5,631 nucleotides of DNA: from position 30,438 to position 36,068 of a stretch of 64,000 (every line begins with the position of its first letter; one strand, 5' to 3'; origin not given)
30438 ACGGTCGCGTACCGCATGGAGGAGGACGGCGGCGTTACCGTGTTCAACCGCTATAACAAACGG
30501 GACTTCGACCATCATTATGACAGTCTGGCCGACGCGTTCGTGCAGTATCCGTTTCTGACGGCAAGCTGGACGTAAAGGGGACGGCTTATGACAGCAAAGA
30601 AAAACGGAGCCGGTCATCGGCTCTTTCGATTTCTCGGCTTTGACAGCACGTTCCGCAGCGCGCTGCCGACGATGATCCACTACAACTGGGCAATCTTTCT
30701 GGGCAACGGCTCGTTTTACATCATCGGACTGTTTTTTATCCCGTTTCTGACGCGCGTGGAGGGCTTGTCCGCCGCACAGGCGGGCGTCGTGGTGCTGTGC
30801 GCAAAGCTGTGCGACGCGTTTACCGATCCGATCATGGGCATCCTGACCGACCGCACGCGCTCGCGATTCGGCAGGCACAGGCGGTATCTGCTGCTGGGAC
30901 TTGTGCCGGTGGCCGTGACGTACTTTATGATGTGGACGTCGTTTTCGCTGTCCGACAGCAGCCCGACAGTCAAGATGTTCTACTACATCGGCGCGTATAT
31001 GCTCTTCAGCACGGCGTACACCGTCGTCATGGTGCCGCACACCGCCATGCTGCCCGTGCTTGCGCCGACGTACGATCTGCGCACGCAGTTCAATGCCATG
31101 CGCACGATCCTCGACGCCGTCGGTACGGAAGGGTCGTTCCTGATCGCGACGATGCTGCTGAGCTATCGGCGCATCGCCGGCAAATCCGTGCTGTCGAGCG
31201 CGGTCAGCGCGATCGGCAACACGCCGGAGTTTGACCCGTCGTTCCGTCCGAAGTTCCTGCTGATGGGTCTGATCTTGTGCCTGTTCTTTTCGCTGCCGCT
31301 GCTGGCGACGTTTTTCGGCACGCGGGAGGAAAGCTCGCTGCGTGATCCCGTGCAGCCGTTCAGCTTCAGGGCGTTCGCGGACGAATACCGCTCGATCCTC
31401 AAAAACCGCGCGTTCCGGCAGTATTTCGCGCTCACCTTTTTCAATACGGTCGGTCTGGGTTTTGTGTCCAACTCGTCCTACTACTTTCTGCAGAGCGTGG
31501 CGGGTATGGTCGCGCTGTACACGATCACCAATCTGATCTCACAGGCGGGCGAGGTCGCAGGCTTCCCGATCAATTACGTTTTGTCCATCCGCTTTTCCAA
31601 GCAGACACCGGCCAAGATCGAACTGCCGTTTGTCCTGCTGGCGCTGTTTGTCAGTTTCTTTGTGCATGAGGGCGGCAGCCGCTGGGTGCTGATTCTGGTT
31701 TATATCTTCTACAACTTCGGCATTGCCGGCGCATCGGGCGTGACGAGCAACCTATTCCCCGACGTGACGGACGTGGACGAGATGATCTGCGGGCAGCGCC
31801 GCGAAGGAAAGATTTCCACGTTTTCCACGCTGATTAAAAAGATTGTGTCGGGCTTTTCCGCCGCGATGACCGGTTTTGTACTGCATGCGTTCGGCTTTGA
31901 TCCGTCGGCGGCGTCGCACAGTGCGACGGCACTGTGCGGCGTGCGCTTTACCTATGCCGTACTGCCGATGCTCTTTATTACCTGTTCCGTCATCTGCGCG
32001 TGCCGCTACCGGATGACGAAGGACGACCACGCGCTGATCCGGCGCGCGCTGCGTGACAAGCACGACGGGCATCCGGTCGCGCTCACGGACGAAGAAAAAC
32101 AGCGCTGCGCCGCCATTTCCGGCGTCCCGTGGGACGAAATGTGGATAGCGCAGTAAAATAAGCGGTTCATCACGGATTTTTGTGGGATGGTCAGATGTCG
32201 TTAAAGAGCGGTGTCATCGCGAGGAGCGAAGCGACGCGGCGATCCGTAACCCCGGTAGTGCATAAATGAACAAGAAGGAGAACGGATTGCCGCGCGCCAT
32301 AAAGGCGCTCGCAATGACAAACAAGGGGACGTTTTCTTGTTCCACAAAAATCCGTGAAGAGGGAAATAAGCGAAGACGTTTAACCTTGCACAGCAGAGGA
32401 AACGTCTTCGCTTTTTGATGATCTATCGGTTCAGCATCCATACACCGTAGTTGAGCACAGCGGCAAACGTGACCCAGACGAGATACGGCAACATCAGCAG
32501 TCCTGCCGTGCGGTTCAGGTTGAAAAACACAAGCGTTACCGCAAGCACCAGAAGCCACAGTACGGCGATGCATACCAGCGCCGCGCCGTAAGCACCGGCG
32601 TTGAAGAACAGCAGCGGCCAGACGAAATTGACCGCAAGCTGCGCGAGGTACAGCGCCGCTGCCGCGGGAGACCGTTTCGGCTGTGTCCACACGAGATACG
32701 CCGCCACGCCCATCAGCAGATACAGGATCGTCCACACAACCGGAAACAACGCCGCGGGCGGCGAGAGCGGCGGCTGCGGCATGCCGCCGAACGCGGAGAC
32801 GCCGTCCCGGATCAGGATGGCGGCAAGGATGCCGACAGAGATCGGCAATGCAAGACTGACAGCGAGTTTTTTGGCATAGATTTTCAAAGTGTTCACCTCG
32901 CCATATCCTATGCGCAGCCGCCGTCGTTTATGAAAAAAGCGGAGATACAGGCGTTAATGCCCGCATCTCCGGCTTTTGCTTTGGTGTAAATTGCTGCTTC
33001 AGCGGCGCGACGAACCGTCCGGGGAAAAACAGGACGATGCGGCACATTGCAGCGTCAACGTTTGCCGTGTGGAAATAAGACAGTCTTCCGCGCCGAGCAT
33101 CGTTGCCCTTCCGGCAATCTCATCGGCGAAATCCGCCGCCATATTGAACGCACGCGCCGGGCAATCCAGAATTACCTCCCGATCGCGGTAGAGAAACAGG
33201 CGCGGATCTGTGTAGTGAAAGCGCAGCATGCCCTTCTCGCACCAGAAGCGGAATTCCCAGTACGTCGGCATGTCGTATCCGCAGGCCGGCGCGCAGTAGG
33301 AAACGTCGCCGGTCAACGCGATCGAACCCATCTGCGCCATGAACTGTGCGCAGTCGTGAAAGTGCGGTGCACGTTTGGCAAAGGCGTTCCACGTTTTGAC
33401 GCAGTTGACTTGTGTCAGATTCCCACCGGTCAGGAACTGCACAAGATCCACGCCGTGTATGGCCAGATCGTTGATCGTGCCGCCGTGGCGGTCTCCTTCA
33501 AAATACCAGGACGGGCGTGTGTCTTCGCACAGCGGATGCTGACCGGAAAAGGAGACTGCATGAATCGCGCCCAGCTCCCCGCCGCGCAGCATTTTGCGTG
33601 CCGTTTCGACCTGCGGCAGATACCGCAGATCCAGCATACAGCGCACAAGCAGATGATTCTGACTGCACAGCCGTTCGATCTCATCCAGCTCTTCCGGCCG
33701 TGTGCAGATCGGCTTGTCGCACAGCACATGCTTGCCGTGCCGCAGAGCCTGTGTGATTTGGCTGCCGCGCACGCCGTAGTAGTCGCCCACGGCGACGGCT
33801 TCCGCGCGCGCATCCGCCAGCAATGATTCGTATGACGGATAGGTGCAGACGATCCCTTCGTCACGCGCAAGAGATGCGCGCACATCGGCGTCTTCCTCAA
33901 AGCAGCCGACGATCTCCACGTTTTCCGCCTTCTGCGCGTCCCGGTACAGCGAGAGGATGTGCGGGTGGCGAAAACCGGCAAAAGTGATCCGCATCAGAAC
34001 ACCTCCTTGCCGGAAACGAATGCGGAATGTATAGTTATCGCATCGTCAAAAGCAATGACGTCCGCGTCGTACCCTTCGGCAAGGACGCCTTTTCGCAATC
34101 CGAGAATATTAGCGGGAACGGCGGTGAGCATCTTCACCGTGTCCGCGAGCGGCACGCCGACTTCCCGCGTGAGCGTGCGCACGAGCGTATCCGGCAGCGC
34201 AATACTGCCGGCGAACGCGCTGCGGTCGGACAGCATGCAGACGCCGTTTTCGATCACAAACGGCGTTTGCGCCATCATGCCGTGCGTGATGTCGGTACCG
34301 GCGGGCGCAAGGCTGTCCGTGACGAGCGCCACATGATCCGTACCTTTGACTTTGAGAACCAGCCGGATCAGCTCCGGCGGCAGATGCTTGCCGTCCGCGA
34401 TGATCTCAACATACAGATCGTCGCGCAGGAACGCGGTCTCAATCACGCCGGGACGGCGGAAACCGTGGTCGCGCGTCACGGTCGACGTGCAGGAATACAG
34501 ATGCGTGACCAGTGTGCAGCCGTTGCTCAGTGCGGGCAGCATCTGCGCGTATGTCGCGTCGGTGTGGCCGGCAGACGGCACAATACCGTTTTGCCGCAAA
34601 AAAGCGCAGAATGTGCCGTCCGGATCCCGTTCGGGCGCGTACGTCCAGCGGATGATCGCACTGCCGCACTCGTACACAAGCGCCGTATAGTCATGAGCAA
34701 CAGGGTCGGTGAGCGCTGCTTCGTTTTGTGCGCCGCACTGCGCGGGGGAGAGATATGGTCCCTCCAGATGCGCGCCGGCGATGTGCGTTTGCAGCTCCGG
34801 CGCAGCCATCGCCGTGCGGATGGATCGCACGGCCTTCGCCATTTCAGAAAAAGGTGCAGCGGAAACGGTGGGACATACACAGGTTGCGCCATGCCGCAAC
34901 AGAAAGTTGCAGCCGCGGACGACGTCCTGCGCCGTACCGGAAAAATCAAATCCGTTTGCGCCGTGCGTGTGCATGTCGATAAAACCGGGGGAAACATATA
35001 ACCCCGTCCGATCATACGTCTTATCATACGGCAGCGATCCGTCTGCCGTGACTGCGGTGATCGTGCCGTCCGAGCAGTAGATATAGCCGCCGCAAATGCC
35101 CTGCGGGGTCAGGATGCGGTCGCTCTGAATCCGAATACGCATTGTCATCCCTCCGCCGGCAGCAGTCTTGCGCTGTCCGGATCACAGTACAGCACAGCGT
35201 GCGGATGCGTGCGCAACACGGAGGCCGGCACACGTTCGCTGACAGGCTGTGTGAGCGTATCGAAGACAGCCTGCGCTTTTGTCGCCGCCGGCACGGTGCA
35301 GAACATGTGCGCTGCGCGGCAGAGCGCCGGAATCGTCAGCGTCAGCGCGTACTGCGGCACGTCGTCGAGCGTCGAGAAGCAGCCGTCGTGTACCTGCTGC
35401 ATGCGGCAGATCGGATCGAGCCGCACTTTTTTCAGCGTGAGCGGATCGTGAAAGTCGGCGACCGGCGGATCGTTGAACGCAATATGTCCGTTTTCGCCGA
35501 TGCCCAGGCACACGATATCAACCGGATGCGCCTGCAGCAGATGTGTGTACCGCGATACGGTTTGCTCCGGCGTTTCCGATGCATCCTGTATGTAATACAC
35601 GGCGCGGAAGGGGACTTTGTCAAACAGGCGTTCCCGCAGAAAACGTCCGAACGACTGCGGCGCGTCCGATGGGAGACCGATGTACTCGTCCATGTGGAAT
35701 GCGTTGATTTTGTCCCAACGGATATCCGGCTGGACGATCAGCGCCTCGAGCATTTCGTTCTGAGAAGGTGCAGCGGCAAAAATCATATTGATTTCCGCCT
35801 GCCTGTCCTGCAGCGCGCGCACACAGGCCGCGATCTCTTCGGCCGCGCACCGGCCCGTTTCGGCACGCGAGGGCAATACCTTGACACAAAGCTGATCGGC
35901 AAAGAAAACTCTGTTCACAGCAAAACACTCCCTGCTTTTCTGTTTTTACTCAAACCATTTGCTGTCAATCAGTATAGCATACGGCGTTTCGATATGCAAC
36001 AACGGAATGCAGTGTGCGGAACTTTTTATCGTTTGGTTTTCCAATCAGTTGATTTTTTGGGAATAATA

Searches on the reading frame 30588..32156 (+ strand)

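Call 18: search_protein_families(library=ncbifam, proteins=[window:30588-32156:+], max_evalue=0.00001)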
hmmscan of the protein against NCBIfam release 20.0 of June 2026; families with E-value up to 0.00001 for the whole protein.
window:30588-32156:+ (522 aa): 6 families
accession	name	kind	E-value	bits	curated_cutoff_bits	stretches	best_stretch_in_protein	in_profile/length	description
TIGR00792.1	gph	subfamily_domain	3.9e-58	197.1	231.35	1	41-491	13-437/437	glycoside-pentoside-hexuronide (GPH):cation symporter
NF007749.0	PRK10429.1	equivalog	4.3e-40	137.9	456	1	42-504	21-463/473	melibiose:sodium transporter MelB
NF007237.0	PRK09669.1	subfamily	2.4e-39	135.2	610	1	47-492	29-446/461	putative symporter YagG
NF007353.0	PRK09848.1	equivalog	9.7e-28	97.1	528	1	35-491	16-444/457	glucuronide transporter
NF008526.0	PRK11462.1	equivalog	2.9e-24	85.7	836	1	46-479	28-432/460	glycoside-pentoside-hexuronide family transporter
TIGR01301.1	GPH_sucrose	subfamily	5.6e-06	25.5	511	0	52-118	29-94/476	sucrose/proton symporter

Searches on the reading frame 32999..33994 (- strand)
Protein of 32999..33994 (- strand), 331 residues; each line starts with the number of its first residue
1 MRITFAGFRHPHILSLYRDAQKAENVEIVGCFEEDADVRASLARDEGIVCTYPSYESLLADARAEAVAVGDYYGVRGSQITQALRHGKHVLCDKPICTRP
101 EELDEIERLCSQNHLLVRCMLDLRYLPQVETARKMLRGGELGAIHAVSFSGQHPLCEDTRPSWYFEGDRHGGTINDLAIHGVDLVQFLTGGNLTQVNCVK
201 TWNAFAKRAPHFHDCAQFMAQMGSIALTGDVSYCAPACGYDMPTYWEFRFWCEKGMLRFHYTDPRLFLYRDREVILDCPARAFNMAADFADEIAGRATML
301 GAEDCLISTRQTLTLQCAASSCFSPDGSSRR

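Call 18: search_protein_families(library=ncbifam, proteins=[window:32999-33994:-], max_evalue=0.00001)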
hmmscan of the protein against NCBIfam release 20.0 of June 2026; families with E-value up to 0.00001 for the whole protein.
window:32999-33994:- (331 aa): 6 families
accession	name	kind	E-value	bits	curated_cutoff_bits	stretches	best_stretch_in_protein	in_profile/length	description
TIGR04380.1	myo_inos_iolG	equivalog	7.3e-19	67.8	355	1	22-199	23-195/330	inositol 2-dehydrogenase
NF052479.1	LevoglcsnDh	equivalog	1.1e-11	44.1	650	1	80-202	90-215/386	levoglucosan dehydrogenase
NF040723.1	UDP-GlcNAcDh_Arch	equivalog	6.4e-11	42.3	450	1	17-221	19-204/302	UDP-N-acetylglucosamine 3-dehydrogenase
NF058563.1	BT_2159_fam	equivalog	5.6e-09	35.5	650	1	19-203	18-199/350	disaccharide 3-dehydrogenase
NF041392.1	XylDh_Gfo6_Halo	equivalog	2.7e-08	33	350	1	26-199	45-222/350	D-xylose 1-dehydrogenase Gfo6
NF008607.0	PRK11579.1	subfamily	4e-06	26.1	330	1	80-214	81-214/346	oxidoreductase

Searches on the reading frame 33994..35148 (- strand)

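Call 18: search_protein_families(library=ncbifam, proteins=[window:33994-35148:-], max_evalue=0.00001)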
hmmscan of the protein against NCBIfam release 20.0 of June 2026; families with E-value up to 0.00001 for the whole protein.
window:33994-35148:- (384 aa): 32 families (the best 25 are shown)
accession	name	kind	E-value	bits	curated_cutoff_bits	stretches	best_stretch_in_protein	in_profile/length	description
TIGR00221.1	nagA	equivalog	9.3e-67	225.6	225.65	1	1-381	1-380/380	N-acetylglucosamine-6-phosphate deacetylase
NF008371.0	PRK11170.1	equivalog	1e-50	172.8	483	1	24-383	22-379/382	N-acetylglucosamine-6-phosphate deacetylase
NF006689.0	PRK09237.1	equivalog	1.3e-13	50.3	371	1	23-75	25-78/383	amidohydrolase/deacetylase family metallohydrolase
TIGR02318.1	phosphono_phnM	equivalog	9.7e-12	44.5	390.55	0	328-383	316-375/376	phosphonate metabolism protein PhnM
TIGR03178.1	allantoinase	equivalog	1e-11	44.4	357.85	0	7-63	4-60/441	allantoinase AllB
NF006560.0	PRK09061.1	subfamily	4.3e-11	41.8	340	1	23-66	48-90/517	amidohydrolase family protein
NF011987.0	PRK15446.2-3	subfamily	5.8e-11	41.8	253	0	328-383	323-383/395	alpha-D-ribose 1-methylphosphonate 5-triphosphate diphosphatase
NF011984.0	PRK15446.1-5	equivalog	6.5e-11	41.6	260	0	6-62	5-60/379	alpha-D-ribose 1-methylphosphonate 5-triphosphate diphosphatase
NF005791.0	PRK07627.1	equivalog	4.4e-10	39.1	442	0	324-371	337-384/425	dihydroorotase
NF011990.0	PRK15446.2-6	subfamily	7e-10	38.1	233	0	325-384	319-383/390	alpha-D-ribose 1-methylphosphonate 5-triphosphate diphosphatase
TIGR02033.1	D-hydantoinase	equivalog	9.2e-10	38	393.25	1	10-107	6-104/454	dihydropyrimidinase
NF004839.0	PRK06189.1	equivalog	4.7e-09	35.4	631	0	7-63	7-63/451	allantoinase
TIGR00857.1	pyrC_multi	subfamily_domain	2.1e-08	33.6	279.05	0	321-368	321-368/412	dihydroorotase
TIGR03583.1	EF_0837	hypoth_equivalog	4.2e-08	32.6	432.15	0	24-76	19-72/365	amidohydrolase/deacetylase family metallohydrolase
TIGR01975.1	isoAsp_dipep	equivalog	4.8e-08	32.6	331.25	1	323-382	315-375/389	beta-aspartyl-peptidase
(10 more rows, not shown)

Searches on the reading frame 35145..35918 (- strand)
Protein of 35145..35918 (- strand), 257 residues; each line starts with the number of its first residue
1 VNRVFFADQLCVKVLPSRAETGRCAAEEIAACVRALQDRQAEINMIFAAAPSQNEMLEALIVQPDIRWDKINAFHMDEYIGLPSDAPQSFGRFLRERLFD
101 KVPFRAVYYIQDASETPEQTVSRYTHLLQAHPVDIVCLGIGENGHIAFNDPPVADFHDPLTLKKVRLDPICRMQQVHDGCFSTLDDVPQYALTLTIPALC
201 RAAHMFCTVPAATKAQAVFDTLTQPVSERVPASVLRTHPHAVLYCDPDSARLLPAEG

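Call 18: search_protein_families(library=ncbifam, proteins=[window:35145-35918:-], max_evalue=0.00001)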
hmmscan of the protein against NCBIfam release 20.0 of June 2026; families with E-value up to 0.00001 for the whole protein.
window:35145-35918:- (257 aa): 8 families
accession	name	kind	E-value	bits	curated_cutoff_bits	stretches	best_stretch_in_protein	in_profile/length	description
NF001682.0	PRK00443.1-1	equivalog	1.2e-30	106.8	528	1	68-249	54-230/262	glucosamine-6-phosphate deaminase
TIGR00502.1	nagB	equivalog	1.2e-30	106.7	236.9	1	20-254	11-248/259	glucosamine-6-phosphate deaminase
NF001684.0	PRK00443.1-4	subfamily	4.3e-29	101.8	326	1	14-253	5-241/260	glucosamine-6-phosphate deaminase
NF002557.0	PRK02122.1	subfamily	1.1e-28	99.8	384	1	8-253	27-275/653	glucosamine-6-phosphate deaminase-like protein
NF001685.0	PRK00443.1-5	equivalog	4e-19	68.9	513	1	65-250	60-244/266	glucosamine-6-phosphate deaminase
NF007291.0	PRK09762.1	equivalog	6.4e-17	61.9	271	1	25-241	19-229/236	galactosamine-6-phosphate isomerase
TIGR01198.1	pgl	equivalog_domain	7.9e-16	58.3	124.45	1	15-249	2-230/234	6-phosphogluconolactonase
NF009022.0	PRK12358.1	equivalog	1e-15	57.9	247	1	93-251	82-235/239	glucosamine-6-phosphate deaminase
